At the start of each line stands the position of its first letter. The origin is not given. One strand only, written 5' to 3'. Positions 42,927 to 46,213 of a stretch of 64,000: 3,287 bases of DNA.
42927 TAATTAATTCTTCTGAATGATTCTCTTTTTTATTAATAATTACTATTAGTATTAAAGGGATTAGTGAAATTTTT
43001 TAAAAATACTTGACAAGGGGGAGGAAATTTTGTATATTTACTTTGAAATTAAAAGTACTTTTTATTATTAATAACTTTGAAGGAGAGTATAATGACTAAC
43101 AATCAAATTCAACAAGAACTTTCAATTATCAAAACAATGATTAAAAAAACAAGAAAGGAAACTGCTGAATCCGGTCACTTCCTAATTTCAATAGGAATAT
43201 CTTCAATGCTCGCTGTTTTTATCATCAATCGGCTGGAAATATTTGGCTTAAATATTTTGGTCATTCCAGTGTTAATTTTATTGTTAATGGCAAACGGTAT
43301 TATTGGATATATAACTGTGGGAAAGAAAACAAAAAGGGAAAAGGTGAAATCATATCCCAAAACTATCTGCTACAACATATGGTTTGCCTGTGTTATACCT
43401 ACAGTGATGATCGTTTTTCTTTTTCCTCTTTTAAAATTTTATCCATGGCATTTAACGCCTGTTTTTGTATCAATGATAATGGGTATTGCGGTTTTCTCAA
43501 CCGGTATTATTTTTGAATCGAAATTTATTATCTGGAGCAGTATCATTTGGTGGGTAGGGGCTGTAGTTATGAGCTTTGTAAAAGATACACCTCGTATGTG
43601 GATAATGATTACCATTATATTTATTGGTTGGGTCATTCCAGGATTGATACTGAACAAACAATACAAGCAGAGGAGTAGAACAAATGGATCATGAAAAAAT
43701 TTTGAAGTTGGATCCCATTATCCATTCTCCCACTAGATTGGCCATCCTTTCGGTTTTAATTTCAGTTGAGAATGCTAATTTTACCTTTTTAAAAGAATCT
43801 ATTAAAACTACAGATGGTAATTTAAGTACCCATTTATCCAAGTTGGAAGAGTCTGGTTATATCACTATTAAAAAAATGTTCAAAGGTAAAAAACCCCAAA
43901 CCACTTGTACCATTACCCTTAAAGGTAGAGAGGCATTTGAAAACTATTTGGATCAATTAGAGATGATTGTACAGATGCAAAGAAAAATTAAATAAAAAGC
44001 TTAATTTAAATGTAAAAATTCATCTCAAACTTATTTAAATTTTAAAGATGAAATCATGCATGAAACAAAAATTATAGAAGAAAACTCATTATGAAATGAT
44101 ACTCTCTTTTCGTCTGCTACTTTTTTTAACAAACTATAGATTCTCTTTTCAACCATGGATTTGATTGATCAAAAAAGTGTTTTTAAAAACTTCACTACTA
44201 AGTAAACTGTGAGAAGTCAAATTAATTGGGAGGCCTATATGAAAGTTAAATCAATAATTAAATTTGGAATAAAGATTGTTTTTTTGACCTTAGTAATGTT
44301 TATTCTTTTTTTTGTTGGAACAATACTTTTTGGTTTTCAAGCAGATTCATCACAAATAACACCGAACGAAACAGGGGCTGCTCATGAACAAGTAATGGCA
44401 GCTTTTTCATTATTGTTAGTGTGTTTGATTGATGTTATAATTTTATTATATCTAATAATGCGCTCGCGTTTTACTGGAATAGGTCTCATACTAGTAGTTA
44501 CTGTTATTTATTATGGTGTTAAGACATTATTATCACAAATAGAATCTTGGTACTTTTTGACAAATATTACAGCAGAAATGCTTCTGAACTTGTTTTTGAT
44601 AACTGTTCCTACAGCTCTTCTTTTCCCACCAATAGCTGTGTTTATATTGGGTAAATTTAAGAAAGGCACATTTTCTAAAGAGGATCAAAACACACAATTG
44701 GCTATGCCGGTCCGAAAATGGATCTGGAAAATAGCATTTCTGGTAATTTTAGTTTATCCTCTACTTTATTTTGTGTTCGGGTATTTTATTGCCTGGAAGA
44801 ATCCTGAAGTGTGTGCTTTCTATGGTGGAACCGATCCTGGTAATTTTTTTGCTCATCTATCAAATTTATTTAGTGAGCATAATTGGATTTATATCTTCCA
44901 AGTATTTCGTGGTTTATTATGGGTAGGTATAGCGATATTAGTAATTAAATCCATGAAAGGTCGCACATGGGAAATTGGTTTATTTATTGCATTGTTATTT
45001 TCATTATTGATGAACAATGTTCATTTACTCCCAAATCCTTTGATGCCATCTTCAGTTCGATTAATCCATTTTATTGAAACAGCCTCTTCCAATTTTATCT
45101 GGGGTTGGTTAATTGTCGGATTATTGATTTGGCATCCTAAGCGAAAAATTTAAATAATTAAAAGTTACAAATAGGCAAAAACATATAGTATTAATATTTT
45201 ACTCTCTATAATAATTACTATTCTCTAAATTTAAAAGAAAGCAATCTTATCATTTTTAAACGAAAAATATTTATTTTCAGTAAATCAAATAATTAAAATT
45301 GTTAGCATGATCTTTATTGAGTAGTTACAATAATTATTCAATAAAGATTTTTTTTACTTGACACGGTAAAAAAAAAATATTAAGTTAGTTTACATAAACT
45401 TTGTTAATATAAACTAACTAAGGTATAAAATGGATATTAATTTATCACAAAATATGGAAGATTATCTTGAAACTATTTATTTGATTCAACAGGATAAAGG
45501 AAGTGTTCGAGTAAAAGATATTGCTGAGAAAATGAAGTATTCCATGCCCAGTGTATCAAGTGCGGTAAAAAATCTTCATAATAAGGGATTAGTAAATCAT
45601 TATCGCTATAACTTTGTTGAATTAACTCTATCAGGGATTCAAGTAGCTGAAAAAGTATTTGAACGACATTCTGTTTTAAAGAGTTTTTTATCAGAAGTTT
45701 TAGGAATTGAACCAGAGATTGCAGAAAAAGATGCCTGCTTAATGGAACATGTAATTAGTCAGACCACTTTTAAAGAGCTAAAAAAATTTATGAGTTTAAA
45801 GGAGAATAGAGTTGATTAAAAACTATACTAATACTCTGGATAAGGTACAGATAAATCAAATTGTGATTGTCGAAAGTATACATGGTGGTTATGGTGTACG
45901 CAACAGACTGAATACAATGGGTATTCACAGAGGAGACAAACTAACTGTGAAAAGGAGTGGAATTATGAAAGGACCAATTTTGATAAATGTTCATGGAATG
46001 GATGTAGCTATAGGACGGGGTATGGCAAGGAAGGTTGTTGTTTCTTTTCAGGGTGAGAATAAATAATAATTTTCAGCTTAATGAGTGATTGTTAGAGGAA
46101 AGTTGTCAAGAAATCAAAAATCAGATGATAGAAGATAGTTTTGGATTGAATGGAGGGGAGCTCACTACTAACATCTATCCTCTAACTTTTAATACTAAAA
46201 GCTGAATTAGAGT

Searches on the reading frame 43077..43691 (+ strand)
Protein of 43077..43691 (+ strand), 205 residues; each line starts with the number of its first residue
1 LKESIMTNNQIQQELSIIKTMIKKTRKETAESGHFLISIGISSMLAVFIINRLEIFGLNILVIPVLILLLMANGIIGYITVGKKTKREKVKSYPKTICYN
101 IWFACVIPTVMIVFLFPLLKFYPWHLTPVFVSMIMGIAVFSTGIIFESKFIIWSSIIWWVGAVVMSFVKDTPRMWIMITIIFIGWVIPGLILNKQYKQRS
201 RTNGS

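Call 36: search_protein_families(library=pfam, proteins=[window:43077-43691:+], max_evalue=0.01)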
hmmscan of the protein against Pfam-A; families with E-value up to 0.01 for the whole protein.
window:43077-43691:+ (205 aa): 1 family
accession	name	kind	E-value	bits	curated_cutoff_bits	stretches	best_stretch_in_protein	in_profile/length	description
PF07242.16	DUF1430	-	0.0014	19.3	28.2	1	109-198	6-91/100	Protein of unknown function (DUF1430)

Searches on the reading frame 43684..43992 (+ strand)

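Call 36: search_protein_families(library=pfam, proteins=[window:43684-43992:+], max_evalue=0.01)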
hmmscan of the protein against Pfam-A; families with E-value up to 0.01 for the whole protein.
window:43684-43992:+ (103 aa): 6 families
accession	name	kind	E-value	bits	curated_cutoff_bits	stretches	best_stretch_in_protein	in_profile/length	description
PF13601.12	HTH_34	-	5.6e-32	110.2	27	1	18-96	2-80/80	Winged helix DNA-binding domain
PF01022.26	HTH_5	-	1.1e-06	28.9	22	1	15-60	1-45/47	Bacterial regulatory protein, arsR family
PF01047.28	MarR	-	0.00014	22.1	24.6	1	15-61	2-48/59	MarR family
PF03551.20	PadR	-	0.0034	17.8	27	1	40-86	27-74/75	Transcriptional regulator PadR-like family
PF12840.13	HTH_20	-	0.0036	17.7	27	1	15-58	3-46/51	Helix-turn-helix domain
PF24038.1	DUF7347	-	0.0059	17.3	27.6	1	15-56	10-54/77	Domain of unknown function (DUF7347)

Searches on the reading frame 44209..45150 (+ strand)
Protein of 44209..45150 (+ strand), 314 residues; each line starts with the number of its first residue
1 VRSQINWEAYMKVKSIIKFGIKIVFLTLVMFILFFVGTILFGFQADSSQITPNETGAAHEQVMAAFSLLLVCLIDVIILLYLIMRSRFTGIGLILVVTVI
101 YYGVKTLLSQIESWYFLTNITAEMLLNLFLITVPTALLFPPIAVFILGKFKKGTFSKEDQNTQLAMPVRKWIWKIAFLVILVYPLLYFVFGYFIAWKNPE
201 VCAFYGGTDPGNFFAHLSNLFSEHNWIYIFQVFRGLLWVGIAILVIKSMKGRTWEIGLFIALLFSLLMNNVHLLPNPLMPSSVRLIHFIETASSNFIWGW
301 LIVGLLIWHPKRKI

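Call 48: search_protein_families(library=pfam, proteins=[window:44209-45150:+], max_evalue=0.0001)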
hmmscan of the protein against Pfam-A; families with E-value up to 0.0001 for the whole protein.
window:44209-45150:+ (314 aa): 0 families

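Call 50: search_protein_families(library=pfam, proteins=[window:44209-45150:+], max_evalue=5)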
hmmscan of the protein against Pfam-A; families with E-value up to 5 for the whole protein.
window:44209-45150:+ (314 aa): 2 families
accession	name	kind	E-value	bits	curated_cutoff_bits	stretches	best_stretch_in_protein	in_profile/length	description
PF19066.5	P9_TM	-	0.0012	19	25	1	45-102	12-69/69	Minor capsid protein P9 transmembrane helices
PF19747.4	DUF6234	-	0.037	14.9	27.5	1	20-100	11-88/129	Family of unknown function (DUF6234)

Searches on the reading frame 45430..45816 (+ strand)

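Call 36: search_protein_families(library=pfam, proteins=[window:45430-45816:+], max_evalue=0.01)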
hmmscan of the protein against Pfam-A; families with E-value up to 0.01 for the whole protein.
window:45430-45816:+ (129 aa): 13 families
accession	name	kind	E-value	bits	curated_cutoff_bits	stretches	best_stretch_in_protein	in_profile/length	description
PF01325.25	Fe_dep_repress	-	5.8e-17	62.1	26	1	5-60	2-57/60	Iron dependent repressor, N-terminal DNA binding domain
PF02742.21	Fe_dep_repr_C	-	1.7e-16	60.4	27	1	66-121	1-56/70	Iron dependent repressor, metal binding and dimerisation domain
PF12802.13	MarR_2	-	5.1e-06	27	27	1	18-55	13-50/61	MarR family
PF01047.28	MarR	-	2.4e-05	24.6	24.6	1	22-58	14-50/59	MarR family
PF24034.1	DUF7343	-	4.5e-05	23.6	27.6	1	14-59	7-52/62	Domain of unknown function (DUF7343)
PF01978.25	TrmB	-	0.00011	22.4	25.6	1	22-57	19-54/68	Sugar-specific transcriptional regulator TrmB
PF02082.26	Rrf2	-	0.0011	19.6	30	1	16-57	13-55/132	Iron-dependent Transcriptional regulator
PF05416.18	Peptidase_C37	-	0.0028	16.7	20.2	1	12-97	116-206/535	Southampton virus-type processing peptidase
PF13412.12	HTH_24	-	0.0044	17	21.9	1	19-55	12-47/48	Winged helix-turn-helix DNA-binding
PF21984.2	DnaD_N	-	0.0057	17.3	27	0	20-56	30-66/101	DnaD N-terminal domain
PF13730.12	HTH_36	-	0.0061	16.8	25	0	28-55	28-55/55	Helix-turn-helix domain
PF01022.26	HTH_5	-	0.0073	16.6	22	0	17-56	9-46/47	Bacterial regulatory protein, arsR family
PF22381.2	Staph_reg_Sar_Rot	-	0.0092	16.5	27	0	8-59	13-62/85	Transcriptional regulator SarA/Rot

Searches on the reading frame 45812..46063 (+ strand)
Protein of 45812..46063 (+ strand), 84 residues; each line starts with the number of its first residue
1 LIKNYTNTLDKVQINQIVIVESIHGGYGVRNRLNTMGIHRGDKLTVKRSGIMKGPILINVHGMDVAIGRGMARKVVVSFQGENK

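Call 36: search_protein_families(library=pfam, proteins=[window:45812-46063:+], max_evalue=0.01)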
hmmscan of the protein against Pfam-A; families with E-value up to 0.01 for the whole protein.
window:45812-46063:+ (84 aa): 1 family
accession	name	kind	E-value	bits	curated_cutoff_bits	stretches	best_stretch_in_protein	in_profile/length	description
PF04023.20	FeoA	-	1.6e-16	60.6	23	1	8-77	2-72/74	FeoA domain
